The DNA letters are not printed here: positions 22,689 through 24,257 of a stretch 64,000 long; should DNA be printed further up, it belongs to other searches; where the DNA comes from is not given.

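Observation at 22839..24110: AT-rich orphan gene encoding a PD-(D/E)xK nuclease-fold protein wedged between hflX and pfkA: candidate single-gene defence island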

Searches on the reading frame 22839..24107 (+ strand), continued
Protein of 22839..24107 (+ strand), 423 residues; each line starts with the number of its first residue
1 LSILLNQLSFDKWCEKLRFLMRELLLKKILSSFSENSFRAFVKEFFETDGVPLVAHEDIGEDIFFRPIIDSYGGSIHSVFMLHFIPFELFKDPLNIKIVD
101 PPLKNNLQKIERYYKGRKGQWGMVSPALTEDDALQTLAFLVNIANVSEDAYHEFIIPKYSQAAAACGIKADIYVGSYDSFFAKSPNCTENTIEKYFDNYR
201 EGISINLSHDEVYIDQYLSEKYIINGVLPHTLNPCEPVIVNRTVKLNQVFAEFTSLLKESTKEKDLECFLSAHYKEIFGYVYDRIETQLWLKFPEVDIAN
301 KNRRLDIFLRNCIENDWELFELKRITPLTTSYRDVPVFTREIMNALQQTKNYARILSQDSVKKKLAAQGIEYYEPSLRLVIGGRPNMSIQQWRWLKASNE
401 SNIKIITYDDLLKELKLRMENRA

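Call 36: fold_search(model_id=the predicted structure, library=pdb)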
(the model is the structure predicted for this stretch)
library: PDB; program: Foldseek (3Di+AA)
matches with E <= 10: 559; with E <= 0.001: 3
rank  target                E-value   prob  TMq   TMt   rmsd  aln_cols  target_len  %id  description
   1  8ti9_C                4.4e-05  1.00  0.31  0.62   8.5       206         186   17  CryoEM structure of octamer assembly of Shedu nuclease domain from Bacillus cereus (released 2024-07-31)
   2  8ps5_A                6.6e-05  1.00  0.33  0.33  17.4       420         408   13  Escherichia coli SduA complex bound to DNA (released 2025-01-22)
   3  8ti9_B                7.0e-05  1.00  0.29  0.56   8.7       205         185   16  CryoEM structure of octamer assembly of Shedu nuclease domain from Bacillus cereus (released 2024-07-31)
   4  5csl_A                3.8e-03  0.41  0.18  0.05  22.2       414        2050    9  Crystal structure of the 500 kD yeast acetyl-CoA carboxylase holoenzyme dimer (released 2015-10-28)
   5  5csk_A                2.6e-02  0.25  0.20  0.05  23.4       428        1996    8  Crystal structure of yeast acetyl-CoA carboxylase, unbiotinylated (released 2015-10-28)
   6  5ms2_A                2.9e-02  0.47  0.18  0.18  15.3       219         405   11  Crystal structure of the Legionella pneumophila effector protein RavZ in complex with human LC3B (released 2017-04-19)
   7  5ljv_A                8.3e-02  0.11  0.12  0.14  24.2       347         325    8  MamK double helical filament (released 2016-11-16)
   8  8pzu_A                1.1e-01  0.06  0.08  0.05  25.3       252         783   12  Wait Complex: BAM bound Darobactin-B and Compact SurA (released 2024-09-25)
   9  8yfq_E                1.3e-01  0.15  0.16  0.25  15.5       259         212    8  Cryo EM structure of Komagataella phaffii RNAPII-Rat1-Rai1 pre-termination complex (released 2024-09-25)
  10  7e8r                  1.8e-01  0.47  0.20  0.22   7.7       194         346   12  EcoT38I restriction endonuclease (released 2022-03-02)
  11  5xog_E                2.4e-01  0.14  0.16  0.25  15.3       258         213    9  RNA Polymerase II elongation complex bound with Spt5 KOW5 and Elf1 (released 2017-08-16)
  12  1jcf                  2.4e-01  0.09  0.13  0.15  24.3       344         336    9  MREB FROM THERMOTOGA MARITIMA, TRIGONAL (released 2001-09-19)
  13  6wda_8                3.4e-01  0.33  0.15  0.17  13.1       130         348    8  Cryo-EM of elongating ribosome with EF-Tu*GTP elucidates tRNA proofreading (Cognate Structure III-C) (released 2020-07-08)
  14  1iho_A                3.4e-01  0.12  0.10  0.13  20.4       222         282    9  CRYSTAL APO-STRUCTURE OF PANTOTHENATE SYNTHETASE FROM E. COLI (released 2001-05-30)
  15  6qnz_B                3.6e-01  0.30  0.20  0.15  12.3       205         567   12  Crystal structure of the site-specific DNA nickase N.BspD6I E418A Mutant (released 2020-03-04)
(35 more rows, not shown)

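Call 43: search_protein_families(library=pfam, proteins=[P0020, P0035, P0050, P0074, P0031, P0065], max_evalue=0.01)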
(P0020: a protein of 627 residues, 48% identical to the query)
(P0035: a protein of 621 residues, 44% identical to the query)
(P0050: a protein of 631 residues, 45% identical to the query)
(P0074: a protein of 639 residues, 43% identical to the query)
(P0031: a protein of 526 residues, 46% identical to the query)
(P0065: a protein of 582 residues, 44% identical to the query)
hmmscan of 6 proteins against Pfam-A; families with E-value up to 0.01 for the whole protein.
P0020 (627 aa): 1 family
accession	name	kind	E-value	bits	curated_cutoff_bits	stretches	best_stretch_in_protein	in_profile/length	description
PF14082.12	SduA_C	-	8.7e-05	23.2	27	1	439-610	9-159/159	Shedu protein SduA, C-terminal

P0035 (621 aa): 1 family
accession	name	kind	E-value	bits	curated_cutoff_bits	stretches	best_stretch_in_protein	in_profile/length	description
PF14082.12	SduA_C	-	4.5e-07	30.6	27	1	420-596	4-159/159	Shedu protein SduA, C-terminal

P0050 (631 aa): 1 family
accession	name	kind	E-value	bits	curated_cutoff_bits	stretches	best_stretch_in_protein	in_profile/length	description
PF14082.12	SduA_C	-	0.00031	21.4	27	1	501-610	31-158/159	Shedu protein SduA, C-terminal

P0074 (639 aa): 1 family
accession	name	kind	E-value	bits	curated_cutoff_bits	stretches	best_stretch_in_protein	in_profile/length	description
PF14082.12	SduA_C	-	8.9e-06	26.4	27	1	476-613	15-159/159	Shedu protein SduA, C-terminal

P0031 (526 aa): 0 families

P0065 (582 aa): 1 family
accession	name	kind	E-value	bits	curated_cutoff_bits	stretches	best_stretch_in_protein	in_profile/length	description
PF14082.12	SduA_C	-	6.2e-06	26.9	27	1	444-565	33-158/159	Shedu protein SduA, C-terminal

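Call 44: find_encoding_contigs(protein=P0019, flank=6000, max_places=2)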
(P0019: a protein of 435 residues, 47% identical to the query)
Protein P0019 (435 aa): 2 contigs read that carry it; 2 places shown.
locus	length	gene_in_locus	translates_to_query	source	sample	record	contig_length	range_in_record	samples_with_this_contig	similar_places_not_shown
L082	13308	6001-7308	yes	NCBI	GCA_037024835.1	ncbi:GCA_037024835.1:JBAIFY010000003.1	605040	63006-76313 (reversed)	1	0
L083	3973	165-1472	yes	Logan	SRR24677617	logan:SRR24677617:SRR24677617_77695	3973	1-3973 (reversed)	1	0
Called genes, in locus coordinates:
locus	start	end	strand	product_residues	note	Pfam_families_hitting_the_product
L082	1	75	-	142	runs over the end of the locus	-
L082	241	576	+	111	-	PF13510:Fer2_4 (weak)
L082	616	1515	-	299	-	PF13428:TPR_14 (faint), PF13174:TPR_6 (faint), PF09976:TPR_21 (weak), PF13432:TPR_16, PF13525:YfiO (weak), PF14559:TPR_19 (weak)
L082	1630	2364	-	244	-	PF00691:OmpA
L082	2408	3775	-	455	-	PF00930:DPPIV_N (faint), PF26549:Tricorn_N, PF26550:Tricorn_2nd, PF07676:PD40 (weak), PF26549:Tricorn_N, PF26550:Tricorn_2nd, PF26549:Tricorn_N, PF07676:PD40, +2 more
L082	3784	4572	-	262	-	PF13103:TonB_2, PF03544:TonB_C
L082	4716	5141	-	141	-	PF02472:ExbD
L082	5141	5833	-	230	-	PF01618:MotA_ExbB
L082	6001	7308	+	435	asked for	PF14082:SduA_C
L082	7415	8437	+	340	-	PF20903:SPL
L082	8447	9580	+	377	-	-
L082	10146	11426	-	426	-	PF07690:MFS_1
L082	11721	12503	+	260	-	-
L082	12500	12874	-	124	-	PF00903:Glyoxalase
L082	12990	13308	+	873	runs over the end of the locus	PF17900:Peptidase_M1_N, PF01433:Peptidase_M1, PF11838:ERAP1_C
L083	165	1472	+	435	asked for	PF14082:SduA_C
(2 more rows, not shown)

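Call 45: find_encoding_contigs(protein=P0118, flank=6000, max_places=2)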
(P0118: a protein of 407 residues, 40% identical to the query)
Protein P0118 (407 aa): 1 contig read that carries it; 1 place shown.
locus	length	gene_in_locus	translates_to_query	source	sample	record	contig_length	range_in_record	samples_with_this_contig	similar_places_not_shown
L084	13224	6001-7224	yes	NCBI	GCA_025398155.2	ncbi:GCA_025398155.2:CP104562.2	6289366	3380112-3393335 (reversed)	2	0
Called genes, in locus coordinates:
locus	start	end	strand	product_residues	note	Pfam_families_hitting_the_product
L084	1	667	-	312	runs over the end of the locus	PF00561:Abhydrolase_1 (faint), PF20434:BD-FAE, PF07859:Abhydrolase_3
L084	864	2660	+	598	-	PF00664:ABC_membrane, PF13304:AAA_21 (faint), PF00005:ABC_tran, PF02463:SMC_N (faint), PF13191:AAA_16 (weak)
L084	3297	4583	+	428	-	-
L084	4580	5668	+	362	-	-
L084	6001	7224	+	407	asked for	PF14082:SduA_C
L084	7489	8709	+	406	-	-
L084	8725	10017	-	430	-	-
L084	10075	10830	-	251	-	PF07505:DUF5131, PF17338:GP88 (faint)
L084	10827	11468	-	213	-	PF00717:Peptidase_S24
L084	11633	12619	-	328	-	PF11740:KfrA_N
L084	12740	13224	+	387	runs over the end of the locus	PF00589:Phage_integrase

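Call 73: list_cluster_members(proteins=[P0094, P0118, P0021, P0001, P0050, P0044])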
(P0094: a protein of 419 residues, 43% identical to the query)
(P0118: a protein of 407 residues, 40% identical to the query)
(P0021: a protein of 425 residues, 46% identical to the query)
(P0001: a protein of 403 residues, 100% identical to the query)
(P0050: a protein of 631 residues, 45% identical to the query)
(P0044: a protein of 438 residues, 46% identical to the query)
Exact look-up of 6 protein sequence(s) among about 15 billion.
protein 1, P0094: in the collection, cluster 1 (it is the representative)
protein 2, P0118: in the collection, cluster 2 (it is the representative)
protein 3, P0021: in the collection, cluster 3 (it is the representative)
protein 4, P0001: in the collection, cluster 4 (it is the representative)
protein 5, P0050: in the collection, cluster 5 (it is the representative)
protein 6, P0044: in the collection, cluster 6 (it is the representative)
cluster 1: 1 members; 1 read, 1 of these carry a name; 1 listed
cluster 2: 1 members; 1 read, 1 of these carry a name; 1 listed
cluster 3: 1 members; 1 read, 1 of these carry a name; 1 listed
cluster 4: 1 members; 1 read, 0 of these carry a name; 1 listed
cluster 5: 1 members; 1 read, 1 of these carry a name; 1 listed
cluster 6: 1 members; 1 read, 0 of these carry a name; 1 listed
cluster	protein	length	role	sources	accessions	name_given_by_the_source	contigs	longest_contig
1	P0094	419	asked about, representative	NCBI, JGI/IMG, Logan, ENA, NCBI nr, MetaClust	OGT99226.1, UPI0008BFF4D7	MAG: hypothetical protein A2079_03975 [Geobacteraceae bacterium GWC2_48_7] | status=active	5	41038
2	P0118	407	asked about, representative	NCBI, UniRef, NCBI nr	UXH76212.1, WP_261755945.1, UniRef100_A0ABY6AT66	DUF4263 domain-containing protein [Roseateles amylovorans] | DUF4263 domain-containing protein n=1 Tax=Roseateles amylovorans TaxID=2978473 ...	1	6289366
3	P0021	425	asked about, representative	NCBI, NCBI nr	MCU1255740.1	MAG: hypothetical protein JWM83_2039 [Candidatus Angelobacter sp.] | hypothetical protein [Candidatus Angelobacter sp.]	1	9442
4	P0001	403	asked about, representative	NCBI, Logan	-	-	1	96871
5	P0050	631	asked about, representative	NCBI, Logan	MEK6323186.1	MAG: hypothetical protein AABN33_16215 [Acidobacteriota bacterium]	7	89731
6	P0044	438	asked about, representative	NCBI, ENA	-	-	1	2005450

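Call 78: search_dna_similar(query=window:22899-24107:+, collection=plasmids, mode=protein, max_rows=10)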
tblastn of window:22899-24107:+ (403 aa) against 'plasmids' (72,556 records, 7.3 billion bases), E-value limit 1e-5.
No match.

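Call 79: search_dna_similar(query=window:22899-24107:+, collection=phages, mode=protein, max_rows=10)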
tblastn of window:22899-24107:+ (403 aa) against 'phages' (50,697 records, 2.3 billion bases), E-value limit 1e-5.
No match.

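Call 81: find_encoding_contigs(protein=P0044, flank=5000, max_places=1)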
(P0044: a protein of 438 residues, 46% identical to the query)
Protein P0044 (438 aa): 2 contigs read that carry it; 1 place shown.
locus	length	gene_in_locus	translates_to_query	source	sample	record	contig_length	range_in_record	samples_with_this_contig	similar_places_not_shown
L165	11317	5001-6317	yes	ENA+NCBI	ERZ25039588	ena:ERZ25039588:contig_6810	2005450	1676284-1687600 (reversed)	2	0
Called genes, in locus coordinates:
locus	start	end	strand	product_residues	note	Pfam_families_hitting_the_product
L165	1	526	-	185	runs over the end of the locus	PF12867:DinB_2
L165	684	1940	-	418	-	PF14284:PcfJ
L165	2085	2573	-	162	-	PF04308:RNaseH_like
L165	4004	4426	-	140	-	-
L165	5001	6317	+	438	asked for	PF14082:SduA_C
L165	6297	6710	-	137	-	PF07505:DUF5131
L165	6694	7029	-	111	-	PF07505:DUF5131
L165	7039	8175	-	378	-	PF22560:GMT-wHTH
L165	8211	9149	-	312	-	PF04055:Radical_SAM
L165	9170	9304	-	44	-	-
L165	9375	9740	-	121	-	-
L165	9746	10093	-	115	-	PF13563:2_5_RNA_ligase2, PF02834:LigT_PEase (weak)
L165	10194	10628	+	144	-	PF00717:Peptidase_S24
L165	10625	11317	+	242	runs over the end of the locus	PF00817:IMS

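Call 82: find_encoding_contigs(protein=P0014, flank=5000, max_places=1)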
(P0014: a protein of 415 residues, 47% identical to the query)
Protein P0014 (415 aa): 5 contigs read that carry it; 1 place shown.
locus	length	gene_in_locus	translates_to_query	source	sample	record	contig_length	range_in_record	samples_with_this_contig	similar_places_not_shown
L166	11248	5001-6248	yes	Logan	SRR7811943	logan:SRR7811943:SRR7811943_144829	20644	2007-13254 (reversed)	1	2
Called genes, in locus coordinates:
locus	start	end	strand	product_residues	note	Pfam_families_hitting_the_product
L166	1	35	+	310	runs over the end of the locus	PF00561:Abhydrolase_1, PF12146:Hydrolase_4, PF12697:Abhydrolase_6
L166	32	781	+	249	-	PF06439:3keto-disac_hyd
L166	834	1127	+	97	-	-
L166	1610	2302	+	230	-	PF00215:OMPdecase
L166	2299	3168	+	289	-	-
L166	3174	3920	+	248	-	PF07505:DUF5131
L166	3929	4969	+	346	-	PF08240:ADH_N, PF16912:Glu_dehyd_C, PF00107:ADH_zinc_N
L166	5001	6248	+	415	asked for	PF14082:SduA_C (weak)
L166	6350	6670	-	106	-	PF02036:SCP2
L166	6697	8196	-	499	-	PF00324:AA_permease, PF13520:AA_permease_2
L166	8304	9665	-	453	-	PF02163:Peptidase_M50, PF00595:PDZ (weak), PF21558:Pept_S41_N_bact (faint), PF17820:PDZ_6 (weak), PF00595:PDZ, PF13180:PDZ_2, PF17820:PDZ_6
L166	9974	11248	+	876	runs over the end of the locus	PF00246:Peptidase_M14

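Call 83: find_encoding_contigs(protein=P0100, flank=5000, max_places=1)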
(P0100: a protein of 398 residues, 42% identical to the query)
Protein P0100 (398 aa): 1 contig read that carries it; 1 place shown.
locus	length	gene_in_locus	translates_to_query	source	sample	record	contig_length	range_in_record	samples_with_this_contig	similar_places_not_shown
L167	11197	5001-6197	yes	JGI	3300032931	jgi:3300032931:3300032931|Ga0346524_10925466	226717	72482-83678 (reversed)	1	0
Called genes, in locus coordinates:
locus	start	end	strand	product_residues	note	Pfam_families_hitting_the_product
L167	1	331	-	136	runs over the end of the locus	PF10825:DUF2752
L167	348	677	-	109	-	PF13828:DUF4190 (weak)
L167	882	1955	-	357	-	PF01261:AP_endonuc_2, PF03786:UxuA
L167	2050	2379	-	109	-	PF00166:Cpn10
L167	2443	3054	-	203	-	PF13392:HNH_3 (weak)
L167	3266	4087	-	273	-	-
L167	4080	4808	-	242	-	PF07505:DUF5131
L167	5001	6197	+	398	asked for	PF14082:SduA_C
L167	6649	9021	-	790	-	PF01751:Toprim, PF01131:Topoisom_bac, PF01396:Zn_ribbon_Top1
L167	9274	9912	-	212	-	PF01725:Ham1p_like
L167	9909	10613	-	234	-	PF09568:RE_MjaI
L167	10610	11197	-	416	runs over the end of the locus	PF01555:N6_N4_Mtase, PF00565:SNase (weak)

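Call 84: find_encoding_contigs(protein=P0074, flank=5000, max_places=1)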
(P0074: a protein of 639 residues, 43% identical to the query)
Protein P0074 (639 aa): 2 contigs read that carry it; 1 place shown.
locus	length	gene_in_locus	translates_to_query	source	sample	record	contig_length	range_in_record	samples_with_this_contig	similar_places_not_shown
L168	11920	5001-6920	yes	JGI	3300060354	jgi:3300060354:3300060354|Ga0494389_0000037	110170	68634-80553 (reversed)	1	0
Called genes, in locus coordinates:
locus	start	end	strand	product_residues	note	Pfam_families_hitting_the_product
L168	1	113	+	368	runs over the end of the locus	-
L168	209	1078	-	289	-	PF08220:HTH_DeoR, PF00455:DeoRC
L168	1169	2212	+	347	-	PF20903:SPL (weak)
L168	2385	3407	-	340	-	PF20903:SPL (faint)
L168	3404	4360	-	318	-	-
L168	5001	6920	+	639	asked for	PF14082:SduA_C (weak)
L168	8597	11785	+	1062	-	PF02518:HATPase_c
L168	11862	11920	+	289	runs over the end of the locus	PF02518:HATPase_c (weak)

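Call 90: find_encoding_contigs(protein=P0012, flank=5000, max_places=1)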
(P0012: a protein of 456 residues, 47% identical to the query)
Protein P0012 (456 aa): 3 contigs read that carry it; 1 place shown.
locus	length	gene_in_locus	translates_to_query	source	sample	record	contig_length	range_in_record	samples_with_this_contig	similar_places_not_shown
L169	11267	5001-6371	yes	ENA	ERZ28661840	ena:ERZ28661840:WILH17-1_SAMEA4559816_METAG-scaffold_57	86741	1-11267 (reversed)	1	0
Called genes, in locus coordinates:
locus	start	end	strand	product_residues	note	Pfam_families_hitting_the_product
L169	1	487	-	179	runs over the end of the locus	-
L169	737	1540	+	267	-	PF00903:Glyoxalase, PF22677:Ble-like_N (faint), PF18029:Glyoxalase_6 (weak), PF00903:Glyoxalase, PF18029:Glyoxalase_6 (weak)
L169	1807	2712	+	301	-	PF00892:EamA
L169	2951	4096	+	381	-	-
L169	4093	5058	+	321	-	PF20903:SPL (faint)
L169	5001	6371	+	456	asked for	PF14082:SduA_C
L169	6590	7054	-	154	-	-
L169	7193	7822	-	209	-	PF01726:LexA_DNA_bind, PF00717:Peptidase_S24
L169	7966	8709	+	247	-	PF00154:RecA_N, PF27531:MT3502_N (weak)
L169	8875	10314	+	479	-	-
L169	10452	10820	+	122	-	-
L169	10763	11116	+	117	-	-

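Call 91: find_encoding_contigs(protein=P0028, flank=5000, max_places=1)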
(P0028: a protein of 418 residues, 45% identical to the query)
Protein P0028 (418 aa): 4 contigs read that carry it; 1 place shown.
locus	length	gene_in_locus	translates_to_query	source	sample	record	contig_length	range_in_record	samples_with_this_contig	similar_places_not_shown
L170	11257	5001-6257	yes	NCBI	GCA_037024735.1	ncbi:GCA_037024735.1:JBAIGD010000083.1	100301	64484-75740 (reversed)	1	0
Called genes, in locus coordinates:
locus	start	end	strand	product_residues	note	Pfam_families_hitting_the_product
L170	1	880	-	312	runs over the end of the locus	PF00318:Ribosomal_S2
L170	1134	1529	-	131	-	PF00380:Ribosomal_S9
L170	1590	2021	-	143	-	PF00572:Ribosomal_L13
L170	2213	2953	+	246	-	PF03544:TonB_C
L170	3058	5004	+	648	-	PF00005:ABC_tran, PF13555:AAA_29 (faint), PF01926:MMR_HSR1 (faint), PF02463:SMC_N (faint), PF13238:AAA_18 (faint), PF13304:AAA_21 (faint), PF12848:ABC_tran_Xtn, PF00005:ABC_tran, +2 more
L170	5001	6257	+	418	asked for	PF14082:SduA_C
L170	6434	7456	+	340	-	PF20903:SPL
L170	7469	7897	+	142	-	-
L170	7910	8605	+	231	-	-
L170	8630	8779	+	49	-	-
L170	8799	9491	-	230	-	-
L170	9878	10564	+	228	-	-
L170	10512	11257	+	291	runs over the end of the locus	PF00704:Glyco_hydro_18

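Call 92: find_encoding_contigs(protein=P0078, flank=5000, max_places=1)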
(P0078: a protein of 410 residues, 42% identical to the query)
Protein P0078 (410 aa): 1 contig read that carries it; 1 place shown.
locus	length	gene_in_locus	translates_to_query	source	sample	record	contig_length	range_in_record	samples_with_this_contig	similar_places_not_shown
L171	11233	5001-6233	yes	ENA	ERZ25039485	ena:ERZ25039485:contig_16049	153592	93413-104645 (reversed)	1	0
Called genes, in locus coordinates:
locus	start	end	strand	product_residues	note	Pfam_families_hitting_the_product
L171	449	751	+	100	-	PF01814:Hemerythrin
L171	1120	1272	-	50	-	-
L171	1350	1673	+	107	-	PF09990:DUF2231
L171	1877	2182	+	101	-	PF04120:Iron_permease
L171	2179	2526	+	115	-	PF00719:Pyrophosphatase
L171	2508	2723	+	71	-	PF00719:Pyrophosphatase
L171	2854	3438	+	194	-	PF07274:DUF1440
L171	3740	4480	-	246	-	PF00106:adh_short, PF08659:KR (weak), PF13561:adh_short_C2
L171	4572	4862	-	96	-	PF12840:HTH_20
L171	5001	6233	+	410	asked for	PF14082:SduA_C (faint)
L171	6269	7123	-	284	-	PF13483:Lactamase_B_3, PF12706:Lactamase_B_2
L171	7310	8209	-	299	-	-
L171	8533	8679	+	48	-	-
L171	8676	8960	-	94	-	-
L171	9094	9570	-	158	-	PF13610:DDE_Tnp_IS240 (weak)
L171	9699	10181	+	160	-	-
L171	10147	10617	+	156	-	PF13744:HTH_37 (weak), PF13443:HTH_26 (weak), PF01381:HTH_3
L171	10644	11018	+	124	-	PF11950:DUF3467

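Call 93: find_encoding_contigs(protein=P0109, flank=5000, max_places=1)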
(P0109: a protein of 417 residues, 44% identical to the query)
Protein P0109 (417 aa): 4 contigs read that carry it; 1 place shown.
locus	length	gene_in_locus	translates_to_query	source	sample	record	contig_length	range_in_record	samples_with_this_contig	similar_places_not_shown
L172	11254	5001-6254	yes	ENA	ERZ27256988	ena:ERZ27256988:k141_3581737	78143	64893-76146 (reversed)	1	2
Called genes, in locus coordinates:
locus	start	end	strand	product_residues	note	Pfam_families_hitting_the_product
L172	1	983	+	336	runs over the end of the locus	PF01883:FeS_assembly_P, PF01656:CbiA, PF10609:ParA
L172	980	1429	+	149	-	PF01592:NifU_N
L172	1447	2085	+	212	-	PF03205:MobB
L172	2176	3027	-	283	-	PF02535:Zip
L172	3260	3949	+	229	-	PF01144:CoA_trans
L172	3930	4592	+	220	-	PF01144:CoA_trans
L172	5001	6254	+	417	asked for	-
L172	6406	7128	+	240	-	PF01936:NYN, PF18475:PIN7, PF12872:OST-HTH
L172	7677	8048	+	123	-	PF02675:AdoMet_dc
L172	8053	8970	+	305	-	PF17284:Spermine_synt_N, PF01564:Spermine_synth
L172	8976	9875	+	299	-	PF00892:EamA, PF03151:TPT (weak)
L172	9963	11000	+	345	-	PF08240:ADH_N, PF00107:ADH_zinc_N, PF13602:ADH_zinc_N_2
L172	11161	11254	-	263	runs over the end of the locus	PF00378:ECH_1, PF16113:ECH_2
